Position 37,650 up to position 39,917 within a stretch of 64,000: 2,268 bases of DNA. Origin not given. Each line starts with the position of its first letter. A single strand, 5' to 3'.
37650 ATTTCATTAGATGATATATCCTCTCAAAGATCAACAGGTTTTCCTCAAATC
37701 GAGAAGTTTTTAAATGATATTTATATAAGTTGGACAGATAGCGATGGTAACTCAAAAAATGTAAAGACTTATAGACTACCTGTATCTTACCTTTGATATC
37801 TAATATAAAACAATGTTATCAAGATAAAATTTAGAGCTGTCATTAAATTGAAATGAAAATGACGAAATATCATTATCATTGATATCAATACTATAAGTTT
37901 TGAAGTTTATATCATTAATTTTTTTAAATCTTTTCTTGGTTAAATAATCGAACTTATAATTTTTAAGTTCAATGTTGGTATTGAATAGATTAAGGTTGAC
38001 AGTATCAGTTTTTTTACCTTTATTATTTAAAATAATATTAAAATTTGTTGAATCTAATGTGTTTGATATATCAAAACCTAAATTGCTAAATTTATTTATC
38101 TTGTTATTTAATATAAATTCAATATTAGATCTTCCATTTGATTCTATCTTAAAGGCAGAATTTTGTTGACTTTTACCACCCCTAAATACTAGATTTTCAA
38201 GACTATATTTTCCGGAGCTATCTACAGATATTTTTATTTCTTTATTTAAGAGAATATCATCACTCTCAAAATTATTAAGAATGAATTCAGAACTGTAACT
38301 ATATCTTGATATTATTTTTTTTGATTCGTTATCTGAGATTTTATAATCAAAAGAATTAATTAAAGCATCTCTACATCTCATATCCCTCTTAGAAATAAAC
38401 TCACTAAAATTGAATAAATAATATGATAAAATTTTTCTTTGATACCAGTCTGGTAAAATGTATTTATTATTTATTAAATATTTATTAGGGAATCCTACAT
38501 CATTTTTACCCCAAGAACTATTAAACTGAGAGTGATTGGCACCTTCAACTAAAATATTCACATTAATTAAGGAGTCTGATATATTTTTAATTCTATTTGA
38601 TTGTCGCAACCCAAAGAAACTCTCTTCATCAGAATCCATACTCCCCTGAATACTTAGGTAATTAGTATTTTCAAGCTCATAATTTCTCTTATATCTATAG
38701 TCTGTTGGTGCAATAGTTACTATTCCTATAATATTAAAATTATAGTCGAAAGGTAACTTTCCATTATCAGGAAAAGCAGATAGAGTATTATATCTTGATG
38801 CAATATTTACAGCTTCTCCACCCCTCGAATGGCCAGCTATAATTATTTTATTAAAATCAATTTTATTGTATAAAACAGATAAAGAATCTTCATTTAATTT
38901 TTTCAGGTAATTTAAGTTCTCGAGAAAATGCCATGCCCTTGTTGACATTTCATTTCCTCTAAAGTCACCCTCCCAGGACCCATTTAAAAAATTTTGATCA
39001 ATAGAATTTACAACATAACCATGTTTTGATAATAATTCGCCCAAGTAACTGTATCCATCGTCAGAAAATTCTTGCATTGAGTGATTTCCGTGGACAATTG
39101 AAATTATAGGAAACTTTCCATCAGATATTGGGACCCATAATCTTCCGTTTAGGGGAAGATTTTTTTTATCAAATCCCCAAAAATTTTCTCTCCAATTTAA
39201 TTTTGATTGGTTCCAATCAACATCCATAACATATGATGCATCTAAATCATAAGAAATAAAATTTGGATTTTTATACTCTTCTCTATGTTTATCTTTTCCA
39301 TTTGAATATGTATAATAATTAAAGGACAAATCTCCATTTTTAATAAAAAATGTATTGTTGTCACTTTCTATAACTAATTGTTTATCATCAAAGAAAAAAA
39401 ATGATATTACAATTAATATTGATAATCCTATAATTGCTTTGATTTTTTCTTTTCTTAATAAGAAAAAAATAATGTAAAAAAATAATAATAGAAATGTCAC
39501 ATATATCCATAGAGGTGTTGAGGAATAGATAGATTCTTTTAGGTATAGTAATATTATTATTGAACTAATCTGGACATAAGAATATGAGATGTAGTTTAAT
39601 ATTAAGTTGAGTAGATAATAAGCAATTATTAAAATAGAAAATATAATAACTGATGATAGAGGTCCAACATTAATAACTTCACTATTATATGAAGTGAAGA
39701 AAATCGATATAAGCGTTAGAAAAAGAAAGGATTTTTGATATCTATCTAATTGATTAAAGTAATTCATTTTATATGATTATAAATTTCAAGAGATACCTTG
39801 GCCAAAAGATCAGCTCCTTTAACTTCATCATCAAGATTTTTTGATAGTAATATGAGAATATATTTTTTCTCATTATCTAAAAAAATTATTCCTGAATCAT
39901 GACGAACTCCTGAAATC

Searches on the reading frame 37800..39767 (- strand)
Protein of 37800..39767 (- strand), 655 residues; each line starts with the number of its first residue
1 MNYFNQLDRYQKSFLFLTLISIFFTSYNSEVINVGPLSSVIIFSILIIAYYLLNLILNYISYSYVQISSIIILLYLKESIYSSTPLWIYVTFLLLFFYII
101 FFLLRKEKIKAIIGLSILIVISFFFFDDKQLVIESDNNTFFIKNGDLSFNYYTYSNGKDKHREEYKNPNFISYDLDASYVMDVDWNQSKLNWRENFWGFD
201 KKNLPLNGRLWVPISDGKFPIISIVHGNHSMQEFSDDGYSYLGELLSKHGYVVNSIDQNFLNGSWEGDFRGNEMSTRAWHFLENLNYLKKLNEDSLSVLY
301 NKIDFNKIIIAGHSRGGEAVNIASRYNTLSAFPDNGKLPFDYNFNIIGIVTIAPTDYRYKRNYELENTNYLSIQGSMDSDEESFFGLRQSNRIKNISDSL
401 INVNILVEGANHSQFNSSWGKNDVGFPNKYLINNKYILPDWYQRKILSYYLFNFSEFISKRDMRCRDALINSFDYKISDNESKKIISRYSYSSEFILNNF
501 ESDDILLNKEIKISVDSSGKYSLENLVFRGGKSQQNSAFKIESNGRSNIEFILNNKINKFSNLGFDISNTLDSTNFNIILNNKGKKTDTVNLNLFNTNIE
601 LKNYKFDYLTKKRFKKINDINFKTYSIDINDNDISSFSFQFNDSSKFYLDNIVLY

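Call 59: search_protein_families(library=pfam, proteins=[window:37800-39767:-], max_evalue=0.0001)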
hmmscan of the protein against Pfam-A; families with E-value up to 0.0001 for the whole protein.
window:37800-39767:- (655 aa): 1 family
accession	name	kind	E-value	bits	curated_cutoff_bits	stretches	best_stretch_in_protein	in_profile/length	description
PF12740.14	PETase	-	1.5e-05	25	28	1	217-327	52-147/263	PET hydrolase-like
